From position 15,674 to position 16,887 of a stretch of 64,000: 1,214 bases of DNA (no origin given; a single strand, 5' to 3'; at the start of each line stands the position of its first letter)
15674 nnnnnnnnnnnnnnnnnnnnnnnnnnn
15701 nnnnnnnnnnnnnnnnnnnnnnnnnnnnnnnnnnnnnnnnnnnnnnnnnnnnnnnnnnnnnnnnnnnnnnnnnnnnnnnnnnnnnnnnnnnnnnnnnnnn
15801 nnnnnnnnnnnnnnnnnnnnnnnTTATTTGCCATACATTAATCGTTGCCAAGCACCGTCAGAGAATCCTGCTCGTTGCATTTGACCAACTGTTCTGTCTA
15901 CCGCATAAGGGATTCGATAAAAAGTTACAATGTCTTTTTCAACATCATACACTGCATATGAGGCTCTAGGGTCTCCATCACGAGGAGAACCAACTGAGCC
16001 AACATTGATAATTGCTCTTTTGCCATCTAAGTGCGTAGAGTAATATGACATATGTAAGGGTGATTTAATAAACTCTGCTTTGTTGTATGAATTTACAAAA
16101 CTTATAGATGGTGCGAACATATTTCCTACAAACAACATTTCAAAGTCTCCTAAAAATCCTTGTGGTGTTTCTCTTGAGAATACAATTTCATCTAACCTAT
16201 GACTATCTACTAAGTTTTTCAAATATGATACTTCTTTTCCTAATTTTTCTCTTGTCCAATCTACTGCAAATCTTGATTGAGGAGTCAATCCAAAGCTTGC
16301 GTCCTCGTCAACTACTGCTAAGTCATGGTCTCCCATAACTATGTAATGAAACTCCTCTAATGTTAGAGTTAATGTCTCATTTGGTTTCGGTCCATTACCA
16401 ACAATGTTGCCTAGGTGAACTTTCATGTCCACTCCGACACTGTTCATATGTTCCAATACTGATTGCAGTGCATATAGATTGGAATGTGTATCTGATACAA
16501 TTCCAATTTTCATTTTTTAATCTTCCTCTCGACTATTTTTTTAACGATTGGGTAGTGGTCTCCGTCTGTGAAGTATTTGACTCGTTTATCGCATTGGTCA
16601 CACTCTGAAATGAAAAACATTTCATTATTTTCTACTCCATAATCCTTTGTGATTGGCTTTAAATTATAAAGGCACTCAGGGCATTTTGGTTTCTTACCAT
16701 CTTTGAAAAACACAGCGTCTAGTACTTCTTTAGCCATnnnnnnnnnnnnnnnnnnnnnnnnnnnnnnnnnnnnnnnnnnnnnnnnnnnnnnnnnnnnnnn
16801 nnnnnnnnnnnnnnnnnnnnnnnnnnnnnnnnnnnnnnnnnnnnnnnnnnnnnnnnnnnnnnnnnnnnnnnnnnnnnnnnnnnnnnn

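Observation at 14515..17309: Five-gene operon: P-loop kinase, Zn-ribbon, metallophosphoesterase, Zn-finger protein, MBL-fold hydrolase. Possible split Pnkp-like RNA-repair or anti-Pycsar module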

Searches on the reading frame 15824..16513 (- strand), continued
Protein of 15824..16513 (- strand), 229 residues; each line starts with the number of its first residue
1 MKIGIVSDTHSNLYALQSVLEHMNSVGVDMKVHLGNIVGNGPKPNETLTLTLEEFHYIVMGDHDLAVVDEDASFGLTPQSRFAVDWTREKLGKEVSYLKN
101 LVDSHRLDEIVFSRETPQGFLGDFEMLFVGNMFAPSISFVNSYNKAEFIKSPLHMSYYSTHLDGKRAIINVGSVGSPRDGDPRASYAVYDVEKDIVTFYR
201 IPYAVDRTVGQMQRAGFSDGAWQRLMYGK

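Call 25: find_encoding_contigs(protein=P0002, flank=6000, max_places=2)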
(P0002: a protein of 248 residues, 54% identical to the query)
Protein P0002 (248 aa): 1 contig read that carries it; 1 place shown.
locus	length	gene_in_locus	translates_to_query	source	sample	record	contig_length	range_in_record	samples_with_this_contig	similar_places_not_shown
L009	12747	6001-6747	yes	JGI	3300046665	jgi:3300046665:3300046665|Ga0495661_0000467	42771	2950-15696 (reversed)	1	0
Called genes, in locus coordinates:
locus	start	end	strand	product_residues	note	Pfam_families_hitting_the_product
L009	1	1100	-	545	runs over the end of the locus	PF03237:Terminase_6N, PF04466:Terminase_3 (faint)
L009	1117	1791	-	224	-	-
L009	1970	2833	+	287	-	PF13495:Phage_int_SAM_4 (faint), PF02899:Phage_int_SAM_1, PF00589:Phage_integrase, PF22823:MrpR_C_cat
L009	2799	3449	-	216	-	PF04542:Sigma70_r2 (weak), PF04297:UPF0122 (faint), PF08281:Sigma70_r4_2, PF04545:Sigma70_r4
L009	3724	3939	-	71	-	-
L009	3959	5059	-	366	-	PF00575:S1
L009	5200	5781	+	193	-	PF02223:Thymidylate_kin (faint)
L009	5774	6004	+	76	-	-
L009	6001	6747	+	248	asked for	PF00149:Metallophos, PF12850:Metallophos_2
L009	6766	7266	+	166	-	-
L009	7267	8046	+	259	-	PF23023:Anti-Pycsar_Apyc1, PF00753:Lactamase_B, PF12706:Lactamase_B_2 (weak)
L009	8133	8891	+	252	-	PF06725:3D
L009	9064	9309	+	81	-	-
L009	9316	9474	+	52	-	-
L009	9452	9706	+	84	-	-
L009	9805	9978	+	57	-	-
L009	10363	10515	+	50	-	-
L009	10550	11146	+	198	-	-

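Call 26: find_encoding_contigs(protein=P0013, flank=6000, max_places=2)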
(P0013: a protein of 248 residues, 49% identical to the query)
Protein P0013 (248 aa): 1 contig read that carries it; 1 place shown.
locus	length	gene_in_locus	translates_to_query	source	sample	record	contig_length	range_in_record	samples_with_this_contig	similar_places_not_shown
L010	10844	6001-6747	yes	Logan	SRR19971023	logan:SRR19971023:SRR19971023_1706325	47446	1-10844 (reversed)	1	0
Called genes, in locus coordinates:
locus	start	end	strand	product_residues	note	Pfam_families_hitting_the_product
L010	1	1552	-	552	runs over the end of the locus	PF03237:Terminase_6N (weak)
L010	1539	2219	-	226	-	-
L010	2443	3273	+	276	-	PF02899:Phage_int_SAM_1, PF00589:Phage_integrase, PF22823:MrpR_C_cat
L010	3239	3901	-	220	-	PF04545:Sigma70_r4, PF08281:Sigma70_r4_2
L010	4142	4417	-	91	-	-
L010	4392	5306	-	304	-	PF00575:S1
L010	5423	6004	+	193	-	PF02223:Thymidylate_kin (faint)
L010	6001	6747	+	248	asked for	PF00149:Metallophos, PF12850:Metallophos_2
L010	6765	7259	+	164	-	-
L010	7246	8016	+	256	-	PF23023:Anti-Pycsar_Apyc1, PF00753:Lactamase_B, PF12706:Lactamase_B_2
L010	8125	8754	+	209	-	PF06725:3D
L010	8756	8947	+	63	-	-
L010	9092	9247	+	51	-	-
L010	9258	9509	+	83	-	-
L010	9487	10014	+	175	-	PF05014:Nuc_deoxyrib_tr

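Call 27: find_encoding_contigs(protein=P0006, flank=6000, max_places=2)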
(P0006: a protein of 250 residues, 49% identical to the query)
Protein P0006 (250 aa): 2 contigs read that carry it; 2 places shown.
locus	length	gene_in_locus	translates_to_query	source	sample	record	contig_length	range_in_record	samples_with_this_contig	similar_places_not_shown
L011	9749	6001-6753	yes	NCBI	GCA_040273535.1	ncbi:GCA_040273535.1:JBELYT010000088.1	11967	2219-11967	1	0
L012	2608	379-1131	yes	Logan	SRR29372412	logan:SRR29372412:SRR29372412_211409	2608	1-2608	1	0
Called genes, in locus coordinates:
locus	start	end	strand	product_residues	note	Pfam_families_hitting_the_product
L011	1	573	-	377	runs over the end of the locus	-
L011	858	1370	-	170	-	-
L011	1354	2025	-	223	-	-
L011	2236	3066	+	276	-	PF02899:Phage_int_SAM_1, PF13495:Phage_int_SAM_4 (faint), PF00589:Phage_integrase, PF22823:MrpR_C_cat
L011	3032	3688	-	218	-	PF04542:Sigma70_r2 (weak), PF04297:UPF0122 (weak), PF08281:Sigma70_r4_2, PF04545:Sigma70_r4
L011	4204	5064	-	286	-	PF00575:S1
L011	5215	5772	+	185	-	PF02223:Thymidylate_kin (faint)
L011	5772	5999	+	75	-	-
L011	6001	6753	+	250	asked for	PF00149:Metallophos, PF12850:Metallophos_2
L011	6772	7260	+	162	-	-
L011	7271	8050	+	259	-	PF23023:Anti-Pycsar_Apyc1, PF00753:Lactamase_B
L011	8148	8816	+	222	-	PF06725:3D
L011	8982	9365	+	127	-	-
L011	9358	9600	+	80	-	-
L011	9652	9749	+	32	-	PF01541:GIY-YIG (weak)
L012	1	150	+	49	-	?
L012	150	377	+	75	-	-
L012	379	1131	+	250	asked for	PF00149:Metallophos, PF12850:Metallophos_2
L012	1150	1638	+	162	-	-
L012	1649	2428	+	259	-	PF23023:Anti-Pycsar_Apyc1, PF00753:Lactamase_B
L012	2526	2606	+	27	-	?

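Call 28: find_encoding_contigs(protein=P0028, flank=6000, max_places=2)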
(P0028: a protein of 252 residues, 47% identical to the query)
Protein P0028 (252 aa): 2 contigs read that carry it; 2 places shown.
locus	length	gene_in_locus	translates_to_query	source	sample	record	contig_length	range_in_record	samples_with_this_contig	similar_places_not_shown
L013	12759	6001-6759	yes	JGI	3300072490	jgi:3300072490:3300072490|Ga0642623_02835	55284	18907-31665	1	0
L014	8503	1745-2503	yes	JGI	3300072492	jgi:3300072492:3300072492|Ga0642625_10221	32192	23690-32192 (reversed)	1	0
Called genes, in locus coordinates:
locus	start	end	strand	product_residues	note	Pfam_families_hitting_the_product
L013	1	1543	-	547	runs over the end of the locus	PF03237:Terminase_6N, PF04466:Terminase_3 (faint)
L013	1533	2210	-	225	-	-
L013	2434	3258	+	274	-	PF02899:Phage_int_SAM_1, PF00589:Phage_integrase, PF22823:MrpR_C_cat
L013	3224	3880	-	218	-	PF04542:Sigma70_r2 (weak), PF04545:Sigma70_r4, PF08281:Sigma70_r4_2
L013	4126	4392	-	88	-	-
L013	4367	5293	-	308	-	PF00575:S1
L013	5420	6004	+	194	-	PF02223:Thymidylate_kin (faint)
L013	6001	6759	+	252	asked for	PF00149:Metallophos, PF12850:Metallophos_2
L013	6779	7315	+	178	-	-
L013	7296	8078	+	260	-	PF23023:Anti-Pycsar_Apyc1, PF00753:Lactamase_B, PF12706:Lactamase_B_2 (weak)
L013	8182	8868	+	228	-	PF06725:3D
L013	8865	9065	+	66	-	-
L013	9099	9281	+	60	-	-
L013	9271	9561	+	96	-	-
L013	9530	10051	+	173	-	PF05014:Nuc_deoxyrib_tr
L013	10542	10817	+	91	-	-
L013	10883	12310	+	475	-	PF13385:Laminin_G_3, PF25788:Ig_Rha78A_N (faint)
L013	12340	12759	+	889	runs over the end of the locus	PF00041:fn3 (faint), PF16323:DUF4959 (faint), PF01183:Glyco_hydro_25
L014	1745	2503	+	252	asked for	PF00149:Metallophos, PF12850:Metallophos_2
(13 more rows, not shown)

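Call 29: find_encoding_contigs(protein=P0056, flank=5000, max_places=2)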
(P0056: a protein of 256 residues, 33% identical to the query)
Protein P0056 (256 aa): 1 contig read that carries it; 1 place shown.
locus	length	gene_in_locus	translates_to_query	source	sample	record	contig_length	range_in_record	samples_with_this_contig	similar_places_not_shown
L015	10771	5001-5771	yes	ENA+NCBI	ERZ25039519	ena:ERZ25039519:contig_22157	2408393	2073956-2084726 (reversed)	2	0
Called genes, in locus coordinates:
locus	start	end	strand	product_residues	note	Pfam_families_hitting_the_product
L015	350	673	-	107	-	-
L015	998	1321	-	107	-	-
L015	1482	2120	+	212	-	PF04542:Sigma70_r2, PF08281:Sigma70_r4_2, PF04545:Sigma70_r4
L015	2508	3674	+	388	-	-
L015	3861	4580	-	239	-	PF00814:TsaD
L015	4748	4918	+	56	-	PF03966:Trm112p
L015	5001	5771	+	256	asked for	PF00149:Metallophos, PF12850:Metallophos_2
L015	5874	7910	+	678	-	PF14849:YidC_periplas (weak), PF02096:60KD_IMP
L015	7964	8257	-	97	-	-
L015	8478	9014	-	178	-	PF00210:Ferritin, PF02915:Rubrerythrin, PF21349:RUBY_RBDX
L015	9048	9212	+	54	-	-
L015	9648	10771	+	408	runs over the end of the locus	PF13620:CarboxypepD_reg, PF13715:CarbopepD_reg_2 (faint), PF13620:CarboxypepD_reg (weak)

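Call 35: search_solved_structures(query=A2, max_evalue=10, show_alignments=1)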
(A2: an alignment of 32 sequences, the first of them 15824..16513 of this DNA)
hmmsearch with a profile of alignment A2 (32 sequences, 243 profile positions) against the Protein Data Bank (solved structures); distinct sequences matched with E-value up to 10: 42.
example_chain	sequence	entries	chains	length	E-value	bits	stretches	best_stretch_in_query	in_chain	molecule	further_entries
3rqz_A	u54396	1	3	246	3.4e-86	292.1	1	1-242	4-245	Metallophosphoesterase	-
3qfm_A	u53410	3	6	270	4e-20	75.7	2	2-152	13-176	Putative uncharacterized protein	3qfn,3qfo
1nnw_A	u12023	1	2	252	3.5e-18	69.4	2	3-127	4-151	hypothetical protein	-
2gju_A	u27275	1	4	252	1.2e-15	61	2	3-126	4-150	252aa long hypothetical protein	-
2qjc_A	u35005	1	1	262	5.8e-09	39.2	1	3-138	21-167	Diadenosine tetraphosphatase, putative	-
1su1_A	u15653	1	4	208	1.4e-07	34.7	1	1-68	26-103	Hypothetical protein yfcE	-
1g5b_A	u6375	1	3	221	8.7e-05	25.5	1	4-69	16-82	SERINE/THREONINE PROTEIN PHOSPHATASE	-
9t9n_A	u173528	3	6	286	0.0001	25.3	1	2-117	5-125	Bis(5'-nucleosyl)-tetraphosphatase, symmetrical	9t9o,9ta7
4j6o_A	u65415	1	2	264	0.00015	24.7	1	30-105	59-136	Metallophosphoesterase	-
2ahd_A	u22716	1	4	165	0.0019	21.1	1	1-38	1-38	Phosphodiesterase MJ0936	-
1s3l_A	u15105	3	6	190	0.0029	20.5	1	1-38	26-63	Hypothetical protein MJ0936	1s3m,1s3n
9olz_A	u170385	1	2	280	0.0046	19.9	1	1-71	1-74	Bis(5'-nucleosyl)-tetraphosphatase [symmetrical]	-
2dfj_A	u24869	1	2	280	0.0047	19.9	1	1-71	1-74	diadenosinetetraphosphatase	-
9ojd_A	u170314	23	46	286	0.0047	19.8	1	1-71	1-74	Bis(5'-nucleosyl)-tetraphosphatase [symmetrical] | Bis(5'-nucleosyl)-tetraphosphatase, symmetrical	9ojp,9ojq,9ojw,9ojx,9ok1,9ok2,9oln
5jpe_A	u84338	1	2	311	0.083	15.8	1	4-117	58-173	Serine/threonine-protein phosphatase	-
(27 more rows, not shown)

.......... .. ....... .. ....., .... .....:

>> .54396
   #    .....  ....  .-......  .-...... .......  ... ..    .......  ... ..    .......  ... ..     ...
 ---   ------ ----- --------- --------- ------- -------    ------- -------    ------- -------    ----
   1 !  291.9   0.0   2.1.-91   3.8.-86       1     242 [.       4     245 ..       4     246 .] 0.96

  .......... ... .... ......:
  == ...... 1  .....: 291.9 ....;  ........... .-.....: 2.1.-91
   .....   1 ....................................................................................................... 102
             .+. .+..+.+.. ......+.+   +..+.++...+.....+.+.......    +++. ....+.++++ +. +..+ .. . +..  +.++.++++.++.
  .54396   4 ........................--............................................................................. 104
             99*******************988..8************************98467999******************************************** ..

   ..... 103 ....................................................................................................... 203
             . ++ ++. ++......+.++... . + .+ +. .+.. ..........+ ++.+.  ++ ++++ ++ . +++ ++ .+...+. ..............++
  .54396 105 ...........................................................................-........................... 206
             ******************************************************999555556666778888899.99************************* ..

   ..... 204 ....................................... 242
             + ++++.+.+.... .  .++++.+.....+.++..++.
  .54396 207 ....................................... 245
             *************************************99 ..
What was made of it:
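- The MPE family is closer to 3rqz (3e-86) and SapH-type Ap4A hydrolase/PDE (4e-20) than to lambda phosphatase or Pnkp (about 1e-4) (call 35). The nearest characterised relatives of the MPE are nucleotide phosphodiesterases and Ap4A hydrolases (call 35).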

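Call 52: get_annotated_region(hit=H31, flank=4000)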
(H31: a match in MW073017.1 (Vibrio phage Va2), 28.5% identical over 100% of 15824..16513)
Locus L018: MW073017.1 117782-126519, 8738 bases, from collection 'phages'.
description: Vibrio phage Va2, complete genome.
organism: Vibrio phage Va2 (NCBI taxid 2783668)
taxonomy: Viruses; Duplodnaviria; Heunggongvirae; Uroviricota; Caudoviricetes
host: Vibrio alginolyticus; source: aquaculture water; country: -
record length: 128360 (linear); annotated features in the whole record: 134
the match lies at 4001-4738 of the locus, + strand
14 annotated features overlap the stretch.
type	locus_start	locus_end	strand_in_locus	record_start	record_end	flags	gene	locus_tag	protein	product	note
CDS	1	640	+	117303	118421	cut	-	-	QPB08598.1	hypothetical protein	-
CDS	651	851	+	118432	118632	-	-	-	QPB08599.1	hypothetical protein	-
CDS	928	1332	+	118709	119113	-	-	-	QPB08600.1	hypothetical protein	-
CDS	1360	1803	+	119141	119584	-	-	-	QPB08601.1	hypothetical protein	-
CDS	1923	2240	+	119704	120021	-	-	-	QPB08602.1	hypothetical protein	-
CDS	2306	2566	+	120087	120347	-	-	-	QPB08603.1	hypothetical protein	-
CDS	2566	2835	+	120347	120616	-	-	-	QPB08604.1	hypothetical protein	-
CDS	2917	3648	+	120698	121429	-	-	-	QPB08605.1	hypothetical protein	-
CDS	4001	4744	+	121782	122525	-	-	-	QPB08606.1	phosphodiesterase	-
CDS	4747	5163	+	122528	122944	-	-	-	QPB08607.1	hypothetical protein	-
CDS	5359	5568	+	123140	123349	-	-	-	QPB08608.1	hypothetical protein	-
CDS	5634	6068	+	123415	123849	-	-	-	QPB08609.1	hypothetical protein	-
CDS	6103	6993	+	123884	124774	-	-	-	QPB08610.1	hypothetical protein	-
CDS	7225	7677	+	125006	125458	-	-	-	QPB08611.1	hypothetical protein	-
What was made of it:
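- Tried and rejected: (5) Bacterial MPE homologues sit in an uninformative housekeeping context (call 29), and Vibrio phage Va2, the only cultured phage with a homologue, has it among hypothetical genes (call 52).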

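Call 63: find_encoding_contigs(protein=P0004, flank=5000, max_places=2)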
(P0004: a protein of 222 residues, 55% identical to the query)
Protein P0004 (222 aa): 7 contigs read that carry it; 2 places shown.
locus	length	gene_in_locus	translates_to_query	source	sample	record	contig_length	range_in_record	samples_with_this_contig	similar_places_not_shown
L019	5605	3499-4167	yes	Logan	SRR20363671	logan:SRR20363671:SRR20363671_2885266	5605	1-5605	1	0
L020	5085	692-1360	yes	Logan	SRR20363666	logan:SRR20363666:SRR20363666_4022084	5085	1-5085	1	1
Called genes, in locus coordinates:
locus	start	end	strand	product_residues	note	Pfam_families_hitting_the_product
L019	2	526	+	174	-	?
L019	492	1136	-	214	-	PF08281:Sigma70_r4_2, PF04545:Sigma70_r4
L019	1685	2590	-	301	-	PF00575:S1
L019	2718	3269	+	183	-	PF02223:Thymidylate_kin (faint)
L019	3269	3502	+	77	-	-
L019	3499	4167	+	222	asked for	PF00149:Metallophos (weak), PF12850:Metallophos_2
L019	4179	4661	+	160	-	-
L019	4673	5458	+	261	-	PF23023:Anti-Pycsar_Apyc1, PF00753:Lactamase_B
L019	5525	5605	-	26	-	?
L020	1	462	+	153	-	?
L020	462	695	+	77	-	-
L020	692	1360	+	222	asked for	PF00149:Metallophos (weak), PF12850:Metallophos_2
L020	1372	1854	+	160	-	-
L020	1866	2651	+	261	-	PF23023:Anti-Pycsar_Apyc1, PF00753:Lactamase_B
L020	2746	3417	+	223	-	PF06725:3D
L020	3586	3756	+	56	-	-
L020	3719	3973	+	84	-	-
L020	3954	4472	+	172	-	PF05014:Nuc_deoxyrib_tr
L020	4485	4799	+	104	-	-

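Call 73: find_encoding_contigs(protein=P0026, flank=3000, max_places=2)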
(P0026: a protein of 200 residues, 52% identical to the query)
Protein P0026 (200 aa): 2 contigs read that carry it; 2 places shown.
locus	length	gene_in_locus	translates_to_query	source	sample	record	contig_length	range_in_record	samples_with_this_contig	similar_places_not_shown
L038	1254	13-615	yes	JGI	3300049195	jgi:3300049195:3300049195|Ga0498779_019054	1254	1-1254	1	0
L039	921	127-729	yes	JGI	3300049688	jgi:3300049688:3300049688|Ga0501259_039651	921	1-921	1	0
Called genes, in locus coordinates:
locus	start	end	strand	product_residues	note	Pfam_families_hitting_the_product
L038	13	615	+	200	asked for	PF12850:Metallophos_2 (faint)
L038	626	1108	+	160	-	-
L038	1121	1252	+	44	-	?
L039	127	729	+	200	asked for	PF12850:Metallophos_2 (faint)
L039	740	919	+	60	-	?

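Call 74: find_encoding_contigs(protein=P0005, flank=3000, max_places=2)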
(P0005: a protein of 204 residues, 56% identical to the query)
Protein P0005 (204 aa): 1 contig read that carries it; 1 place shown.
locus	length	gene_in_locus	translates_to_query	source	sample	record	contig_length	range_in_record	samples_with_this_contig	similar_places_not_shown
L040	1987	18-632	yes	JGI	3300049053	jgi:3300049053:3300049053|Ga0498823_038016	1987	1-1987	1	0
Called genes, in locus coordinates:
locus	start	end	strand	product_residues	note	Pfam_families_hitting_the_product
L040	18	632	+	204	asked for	PF12850:Metallophos_2 (weak)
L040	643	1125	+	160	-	-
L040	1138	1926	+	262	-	PF23023:Anti-Pycsar_Apyc1, PF00753:Lactamase_B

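Call 90: search_protein_families(library=padloc, proteins=[window:15824-16513:-], max_evalue=0.001)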
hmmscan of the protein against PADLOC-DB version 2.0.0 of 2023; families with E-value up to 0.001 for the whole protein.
window:15824-16513:- (229 aa): 0 families

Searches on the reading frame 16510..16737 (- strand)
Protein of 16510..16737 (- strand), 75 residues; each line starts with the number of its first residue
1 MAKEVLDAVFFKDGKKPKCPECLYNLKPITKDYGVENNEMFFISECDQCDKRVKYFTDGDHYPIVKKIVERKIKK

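Call 4: search_protein_families(library=pfam, proteins=[window:16510-16737:-], max_evalue=0.1)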
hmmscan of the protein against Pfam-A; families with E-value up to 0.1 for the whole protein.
window:16510-16737:- (75 aa): 4 families
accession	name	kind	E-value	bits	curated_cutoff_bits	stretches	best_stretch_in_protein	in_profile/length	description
PF18551.6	TackOD1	-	0.0037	17.3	32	1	11-53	119-157/188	Thaumarchaeal output domain 1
PF05826.17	Phospholip_A2_2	-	0.0064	17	22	1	21-54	35-67/97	Phospholipase A2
PF12760.12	Zn_ribbon_IS1595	-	0.036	14.5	25.4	0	2-51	6-45/46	Transposase zinc-ribbon domain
PF22425.1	ORF126-like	-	0.063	13.6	27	1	9-56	64-112/116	Hypothetical protein ORF126-like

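Call 5: search_protein_families(library=phrogs, proteins=[window:16510-16737:-], max_evalue=0.01)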
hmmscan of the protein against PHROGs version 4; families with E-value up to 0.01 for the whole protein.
window:16510-16737:- (75 aa): 1 family
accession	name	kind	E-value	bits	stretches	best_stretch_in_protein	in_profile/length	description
phrog_2993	-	unknown function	0.00069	20.1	1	8-68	9-69/90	-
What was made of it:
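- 16510..16737 (-): 75-aa CxxC...CxxC zinc-ribbon protein, optional in the clade. Only phrog_2993 (unknown function) at 7e-4 (call 5).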

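Call 18: search_protein_families(library=ncbifam, proteins=[window:16510-16737:-], max_evalue=0.01)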
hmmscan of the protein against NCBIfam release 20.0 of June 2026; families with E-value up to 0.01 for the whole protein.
window:16510-16737:- (75 aa): 0 families

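Call 90: search_protein_families(library=padloc, proteins=[window:16510-16737:-], max_evalue=0.001)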
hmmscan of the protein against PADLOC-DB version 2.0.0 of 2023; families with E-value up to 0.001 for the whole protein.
window:16510-16737:- (75 aa): 0 families
